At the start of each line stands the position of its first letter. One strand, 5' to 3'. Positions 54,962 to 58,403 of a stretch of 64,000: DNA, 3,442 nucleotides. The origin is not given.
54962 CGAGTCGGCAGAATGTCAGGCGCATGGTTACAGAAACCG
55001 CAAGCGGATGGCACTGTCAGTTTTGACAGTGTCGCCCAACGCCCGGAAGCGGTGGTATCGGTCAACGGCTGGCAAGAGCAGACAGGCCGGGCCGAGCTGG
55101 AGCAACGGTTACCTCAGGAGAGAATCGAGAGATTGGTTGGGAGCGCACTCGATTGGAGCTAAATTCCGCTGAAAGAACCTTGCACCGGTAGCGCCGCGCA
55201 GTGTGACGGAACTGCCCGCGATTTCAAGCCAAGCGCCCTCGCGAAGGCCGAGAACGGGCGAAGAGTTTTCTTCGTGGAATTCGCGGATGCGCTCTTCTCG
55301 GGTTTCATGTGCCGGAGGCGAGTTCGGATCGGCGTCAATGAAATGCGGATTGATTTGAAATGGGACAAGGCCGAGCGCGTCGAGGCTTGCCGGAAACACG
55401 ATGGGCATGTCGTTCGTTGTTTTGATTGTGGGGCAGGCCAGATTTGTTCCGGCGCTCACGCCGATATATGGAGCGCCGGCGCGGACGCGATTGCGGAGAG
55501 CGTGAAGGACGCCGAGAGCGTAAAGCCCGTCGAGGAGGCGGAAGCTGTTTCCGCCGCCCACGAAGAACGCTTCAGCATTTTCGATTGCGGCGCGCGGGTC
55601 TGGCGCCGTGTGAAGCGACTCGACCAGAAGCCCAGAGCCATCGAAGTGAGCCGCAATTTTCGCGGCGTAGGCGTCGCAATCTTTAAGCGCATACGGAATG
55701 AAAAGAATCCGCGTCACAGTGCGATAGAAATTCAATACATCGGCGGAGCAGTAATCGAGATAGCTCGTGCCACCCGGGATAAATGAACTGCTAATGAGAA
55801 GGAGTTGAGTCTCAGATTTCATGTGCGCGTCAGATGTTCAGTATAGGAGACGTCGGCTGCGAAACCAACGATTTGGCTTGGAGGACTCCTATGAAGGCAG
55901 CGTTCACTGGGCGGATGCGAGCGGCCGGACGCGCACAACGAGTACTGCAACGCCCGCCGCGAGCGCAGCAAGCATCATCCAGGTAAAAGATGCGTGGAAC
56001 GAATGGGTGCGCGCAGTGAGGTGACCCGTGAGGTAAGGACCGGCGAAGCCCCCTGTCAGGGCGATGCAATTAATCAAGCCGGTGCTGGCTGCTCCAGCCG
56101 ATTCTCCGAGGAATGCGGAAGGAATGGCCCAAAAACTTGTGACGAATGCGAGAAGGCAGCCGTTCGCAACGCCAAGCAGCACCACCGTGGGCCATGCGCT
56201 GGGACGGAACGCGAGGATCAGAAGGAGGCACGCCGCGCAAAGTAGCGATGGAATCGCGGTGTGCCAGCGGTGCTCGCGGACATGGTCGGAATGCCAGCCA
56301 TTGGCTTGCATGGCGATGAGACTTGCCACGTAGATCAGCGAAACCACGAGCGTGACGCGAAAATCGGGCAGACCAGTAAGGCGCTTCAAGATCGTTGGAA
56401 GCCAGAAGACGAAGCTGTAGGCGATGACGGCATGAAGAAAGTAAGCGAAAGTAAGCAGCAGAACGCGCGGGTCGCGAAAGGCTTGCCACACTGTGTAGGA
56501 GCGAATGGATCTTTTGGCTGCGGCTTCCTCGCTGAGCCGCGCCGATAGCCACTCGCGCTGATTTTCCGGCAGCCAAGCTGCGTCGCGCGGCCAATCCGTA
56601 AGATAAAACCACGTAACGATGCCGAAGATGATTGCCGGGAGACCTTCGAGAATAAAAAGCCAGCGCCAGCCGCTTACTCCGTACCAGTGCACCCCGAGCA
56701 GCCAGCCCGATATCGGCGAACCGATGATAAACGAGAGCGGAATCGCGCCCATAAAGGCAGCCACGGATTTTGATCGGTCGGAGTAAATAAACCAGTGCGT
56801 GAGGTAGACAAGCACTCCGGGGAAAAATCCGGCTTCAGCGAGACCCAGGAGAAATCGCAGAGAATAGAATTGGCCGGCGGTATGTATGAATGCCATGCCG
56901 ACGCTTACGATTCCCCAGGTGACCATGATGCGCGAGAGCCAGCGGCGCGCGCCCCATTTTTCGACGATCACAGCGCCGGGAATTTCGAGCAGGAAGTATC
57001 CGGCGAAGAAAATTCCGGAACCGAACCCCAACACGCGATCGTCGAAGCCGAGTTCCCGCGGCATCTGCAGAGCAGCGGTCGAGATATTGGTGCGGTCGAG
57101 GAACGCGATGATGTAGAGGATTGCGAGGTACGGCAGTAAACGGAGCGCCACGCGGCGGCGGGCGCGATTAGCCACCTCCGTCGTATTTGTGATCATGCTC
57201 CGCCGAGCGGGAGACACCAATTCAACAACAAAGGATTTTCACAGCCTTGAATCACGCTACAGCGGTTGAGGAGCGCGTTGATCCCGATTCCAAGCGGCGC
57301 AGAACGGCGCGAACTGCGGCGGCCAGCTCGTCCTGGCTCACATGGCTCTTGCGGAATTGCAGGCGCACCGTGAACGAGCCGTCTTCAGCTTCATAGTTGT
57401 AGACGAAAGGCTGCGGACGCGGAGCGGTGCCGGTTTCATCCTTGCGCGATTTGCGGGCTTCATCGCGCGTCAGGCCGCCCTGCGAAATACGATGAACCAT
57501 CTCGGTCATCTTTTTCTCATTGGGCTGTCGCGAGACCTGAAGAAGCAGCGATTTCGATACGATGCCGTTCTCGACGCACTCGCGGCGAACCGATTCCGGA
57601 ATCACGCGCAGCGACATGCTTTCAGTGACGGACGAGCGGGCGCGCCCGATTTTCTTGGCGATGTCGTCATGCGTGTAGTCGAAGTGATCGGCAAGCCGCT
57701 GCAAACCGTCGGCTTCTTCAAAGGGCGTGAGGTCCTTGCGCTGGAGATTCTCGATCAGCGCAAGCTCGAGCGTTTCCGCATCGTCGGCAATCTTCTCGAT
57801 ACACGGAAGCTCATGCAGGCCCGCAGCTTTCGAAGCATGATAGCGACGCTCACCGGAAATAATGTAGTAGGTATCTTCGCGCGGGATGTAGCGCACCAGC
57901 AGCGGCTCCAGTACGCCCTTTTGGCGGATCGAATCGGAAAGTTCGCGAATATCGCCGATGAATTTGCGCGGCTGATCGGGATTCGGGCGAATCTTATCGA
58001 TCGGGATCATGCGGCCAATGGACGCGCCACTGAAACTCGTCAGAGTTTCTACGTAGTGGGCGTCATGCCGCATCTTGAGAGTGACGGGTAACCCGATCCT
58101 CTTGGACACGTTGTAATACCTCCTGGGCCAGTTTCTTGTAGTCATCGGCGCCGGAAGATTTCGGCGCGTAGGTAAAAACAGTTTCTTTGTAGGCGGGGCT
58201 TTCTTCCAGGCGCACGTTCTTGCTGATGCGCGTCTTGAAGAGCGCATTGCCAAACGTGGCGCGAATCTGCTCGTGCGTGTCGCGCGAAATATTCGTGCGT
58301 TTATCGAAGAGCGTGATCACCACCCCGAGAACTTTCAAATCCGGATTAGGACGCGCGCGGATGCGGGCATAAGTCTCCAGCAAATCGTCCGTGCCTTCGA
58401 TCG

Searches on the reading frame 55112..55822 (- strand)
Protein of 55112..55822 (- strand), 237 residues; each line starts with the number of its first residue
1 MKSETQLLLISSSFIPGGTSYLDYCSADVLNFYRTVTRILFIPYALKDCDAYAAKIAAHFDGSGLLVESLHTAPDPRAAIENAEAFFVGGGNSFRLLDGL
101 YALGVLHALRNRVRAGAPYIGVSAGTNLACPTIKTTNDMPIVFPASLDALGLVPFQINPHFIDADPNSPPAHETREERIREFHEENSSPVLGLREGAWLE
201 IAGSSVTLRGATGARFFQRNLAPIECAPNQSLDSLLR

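Call 73: search_protein_families(library=pfam, proteins=[window:55112-55822:-], max_evalue=0.00001)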
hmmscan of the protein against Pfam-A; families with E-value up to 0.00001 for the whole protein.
window:55112-55822:- (237 aa): 1 family
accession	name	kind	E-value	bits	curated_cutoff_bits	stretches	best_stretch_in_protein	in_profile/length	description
PF03575.23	Peptidase_S51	-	1.7e-53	181.8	23.9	1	7-208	1-205/206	Peptidase family S51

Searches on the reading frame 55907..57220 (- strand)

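Call 73: search_protein_families(library=pfam, proteins=[window:55907-57220:-], max_evalue=0.00001)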
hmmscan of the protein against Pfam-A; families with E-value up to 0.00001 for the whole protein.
window:55907-57220:- (438 aa): 1 family
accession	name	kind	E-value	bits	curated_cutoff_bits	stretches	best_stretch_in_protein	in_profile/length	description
PF07690.21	MFS_1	-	3.8e-43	148.2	33.4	1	32-395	1-347/347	Major Facilitator Superfamily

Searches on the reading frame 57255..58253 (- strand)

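Call 73: search_protein_families(library=pfam, proteins=[window:57255-58253:-], max_evalue=0.00001)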
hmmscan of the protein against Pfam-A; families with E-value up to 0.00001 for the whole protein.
window:57255-58253:- (333 aa): 2 families
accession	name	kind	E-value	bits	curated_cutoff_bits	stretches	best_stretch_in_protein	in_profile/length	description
PF02195.25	ParB_N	-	1.6e-25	89.4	26.3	1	81-171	4-95/95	ParB N-terminal domain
PF17762.8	HTH_ParB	-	3.6e-14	53.2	22.6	1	173-269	1-96/102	ParB HTH domain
